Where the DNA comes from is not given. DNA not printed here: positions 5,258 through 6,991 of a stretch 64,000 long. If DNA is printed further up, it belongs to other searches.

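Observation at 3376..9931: Archaeosortase + CPBP protease + glycosyltransferase operon next to two duplicated modules encoding micro Cys-rich PEF-CTERM proteins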

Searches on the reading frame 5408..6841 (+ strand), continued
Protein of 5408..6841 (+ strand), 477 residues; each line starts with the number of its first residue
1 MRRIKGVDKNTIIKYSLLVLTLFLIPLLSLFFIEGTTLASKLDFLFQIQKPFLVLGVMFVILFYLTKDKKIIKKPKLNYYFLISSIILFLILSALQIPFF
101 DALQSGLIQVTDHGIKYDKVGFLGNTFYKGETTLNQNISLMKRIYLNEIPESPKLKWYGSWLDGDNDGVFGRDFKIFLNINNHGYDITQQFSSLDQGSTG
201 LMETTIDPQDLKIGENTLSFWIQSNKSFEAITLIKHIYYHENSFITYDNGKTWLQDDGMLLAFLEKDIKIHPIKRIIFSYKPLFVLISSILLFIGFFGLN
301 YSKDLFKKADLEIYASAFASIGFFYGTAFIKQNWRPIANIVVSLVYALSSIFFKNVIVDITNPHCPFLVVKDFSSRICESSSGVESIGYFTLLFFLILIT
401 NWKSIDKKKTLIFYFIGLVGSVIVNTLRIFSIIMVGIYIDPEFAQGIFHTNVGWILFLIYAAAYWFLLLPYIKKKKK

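Call 52: find_encoding_contigs(protein=P0009, flank=10000, max_places=1)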
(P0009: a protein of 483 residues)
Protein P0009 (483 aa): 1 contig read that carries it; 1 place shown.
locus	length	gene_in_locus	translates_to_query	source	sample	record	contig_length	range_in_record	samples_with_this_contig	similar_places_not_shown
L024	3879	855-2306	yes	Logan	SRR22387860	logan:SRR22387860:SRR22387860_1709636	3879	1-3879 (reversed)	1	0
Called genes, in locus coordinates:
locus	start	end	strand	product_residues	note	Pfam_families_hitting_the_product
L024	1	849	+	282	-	?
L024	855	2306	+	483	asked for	PF09721:Exosortase_EpsH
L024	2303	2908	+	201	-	PF02517:Rce1-like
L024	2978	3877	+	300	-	?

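Call 53: find_encoding_contigs(protein=P0011, flank=10000, max_places=1)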
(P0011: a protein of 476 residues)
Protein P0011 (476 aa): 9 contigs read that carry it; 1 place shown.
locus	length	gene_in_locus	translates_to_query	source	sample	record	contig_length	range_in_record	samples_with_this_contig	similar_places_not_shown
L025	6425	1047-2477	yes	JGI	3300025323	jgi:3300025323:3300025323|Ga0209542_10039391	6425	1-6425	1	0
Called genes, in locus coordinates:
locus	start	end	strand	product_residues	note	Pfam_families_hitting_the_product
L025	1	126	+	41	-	?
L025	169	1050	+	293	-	-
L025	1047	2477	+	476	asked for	PF09721:Exosortase_EpsH (weak)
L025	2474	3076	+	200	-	PF02517:Rce1-like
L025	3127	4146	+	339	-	PF16841:CBM60 (weak)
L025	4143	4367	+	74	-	-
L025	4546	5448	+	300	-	PF13439:Glyco_transf_4, PF13579:Glyco_trans_4_4 (weak), PF20706:GT4-conflict, PF00534:Glycos_transf_1, PF13692:Glyco_trans_1_4, PF13524:Glyco_trans_1_2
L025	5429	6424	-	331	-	?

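Call 58: find_related_loci(query=A4, collection=metagenome_contigs, flank=8000)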
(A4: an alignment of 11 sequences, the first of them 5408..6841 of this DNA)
Query A4 (477 aa) in metagenome_contigs; peptide patterns used: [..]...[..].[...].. (x = any residue, [..] = any of these).
148 stretches matched a pattern; 59 encode a relative of the query (tblastn E <= 1e-3); 59 distinct loci.
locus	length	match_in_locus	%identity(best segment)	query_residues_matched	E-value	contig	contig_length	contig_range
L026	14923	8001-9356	38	26-474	1e-98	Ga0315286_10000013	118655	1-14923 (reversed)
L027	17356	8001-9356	38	26-474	1e-98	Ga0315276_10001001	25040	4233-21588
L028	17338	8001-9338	37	34-476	3e-87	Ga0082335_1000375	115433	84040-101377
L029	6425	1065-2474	31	1-476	1e-71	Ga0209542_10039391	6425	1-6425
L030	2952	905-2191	33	58-475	1e-60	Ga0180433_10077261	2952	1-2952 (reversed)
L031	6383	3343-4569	28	49-464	3e-38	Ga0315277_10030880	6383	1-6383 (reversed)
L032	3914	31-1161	28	81-476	3e-36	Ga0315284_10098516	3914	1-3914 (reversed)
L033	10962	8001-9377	25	3-464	4e-34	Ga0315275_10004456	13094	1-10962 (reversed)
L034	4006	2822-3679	32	208-475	5e-33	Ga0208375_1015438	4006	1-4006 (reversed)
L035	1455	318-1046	33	209-476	2e-29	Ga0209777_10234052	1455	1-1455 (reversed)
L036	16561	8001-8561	36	284-474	8e-28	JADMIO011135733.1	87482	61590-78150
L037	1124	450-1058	33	281-476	6e-29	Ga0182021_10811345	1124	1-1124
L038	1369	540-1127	35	283-475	3e-28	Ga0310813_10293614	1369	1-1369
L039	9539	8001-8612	35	281-477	6e-27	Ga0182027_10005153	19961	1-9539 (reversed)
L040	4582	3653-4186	36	294-475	2e-25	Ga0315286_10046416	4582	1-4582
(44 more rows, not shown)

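Call 91: fold_search(model_id=the predicted structure, library=pdb)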
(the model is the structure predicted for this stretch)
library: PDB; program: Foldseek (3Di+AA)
matches with E <= 10: 778; with E <= 0.001: 0
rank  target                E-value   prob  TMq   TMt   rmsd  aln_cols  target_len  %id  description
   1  6yg8_A                4.3e-03  1.00  0.16  0.12  10.9       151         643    9  Cryo-EM structure of a BcsB pentamer in the context of an assembled Bcs macrocomplex (released 2021-02-24)
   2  4yu6_B                8.6e-03  0.98  0.16  0.12  11.8       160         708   11  Crystal structure of Bacillus anthracis immune inhibitor A2 peptidase zymogen (released 2015-10-28)
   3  9fmt_E                1.1e-02  0.99  0.16  0.13  10.4       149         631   10  Cryo-EM structure of the BcsB hexameric crown from the E. coli cellulose secretion macrocomplex (released 2024-10-16)
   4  3njx                  1.5e-02  1.00  0.16  0.15   6.5       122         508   11  Rhamnogalacturonan Lyase from Aspergillus aculeatus mutant H210A (released 2010-10-06)
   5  9fmt_A                1.5e-02  0.99  0.16  0.12  10.2       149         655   10  Cryo-EM structure of the BcsB hexameric crown from the E. coli cellulose secretion macrocomplex (released 2024-10-16)
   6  2xhn_A                1.8e-02  1.00  0.16  0.15   6.4       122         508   11  Rhamnogalacturonan lyase from Aspergillus aculeatus K150A active site mutant (released 2010-09-29)
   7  9fmt_C                2.0e-02  0.98  0.15  0.12  10.2       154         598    9  Cryo-EM structure of the BcsB hexameric crown from the E. coli cellulose secretion macrocomplex (released 2024-10-16)
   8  4uyb                  3.3e-02  0.87  0.14  0.16  10.2       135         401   13  Crystal structure of SEC14-like protein 3 (released 2014-09-24)
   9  3w5m                  3.3e-02  0.85  0.13  0.07  15.0       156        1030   10  Crystal Structure of Streptomyces avermitilis alpha-L-rhamnosidase (released 2013-03-20)
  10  6tjy_G                4.1e-02  0.60  0.13  0.17  10.4       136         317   12  Crystal structure of haemagglutinin from (A/seal/Germany/1/2014) seal H10N7 influenza virus (released 2020-10-21)
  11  9ei8_D                4.3e-02  0.72  0.14  0.19  10.4       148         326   13  Cryo-EM structure of 5E10 Fab in complex with H3 influenza Singapore 2016 HA trimer (released 2025-08-06)
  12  3m6s_A                4.7e-02  0.63  0.14  0.18  10.5       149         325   10  Crystal structure of H1N1pdm Hemagglutinin (released 2010-03-31)
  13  3ube_A                5.2e-02  0.66  0.14  0.18  10.3       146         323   10  Influenza hemagglutinin from the 2009 pandemic in complex with ligand LSTc (released 2011-11-23)
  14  5gjs_A                5.5e-02  0.60  0.13  0.17   9.5       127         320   11  Crystal structure of H1 hemagglutinin from A/California/04/2009 in complex with a neutralizing antibody 3E1 (released 2016-12-07)
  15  4afa_A                5.7e-02  0.30  0.11  0.20  13.9       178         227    9  Crystal Structure of subtype-switched Epithelial Adhesin 1 to 2 A domain (Epa1to2A) from Candida glabrata in complex w (released 2012-10-17)
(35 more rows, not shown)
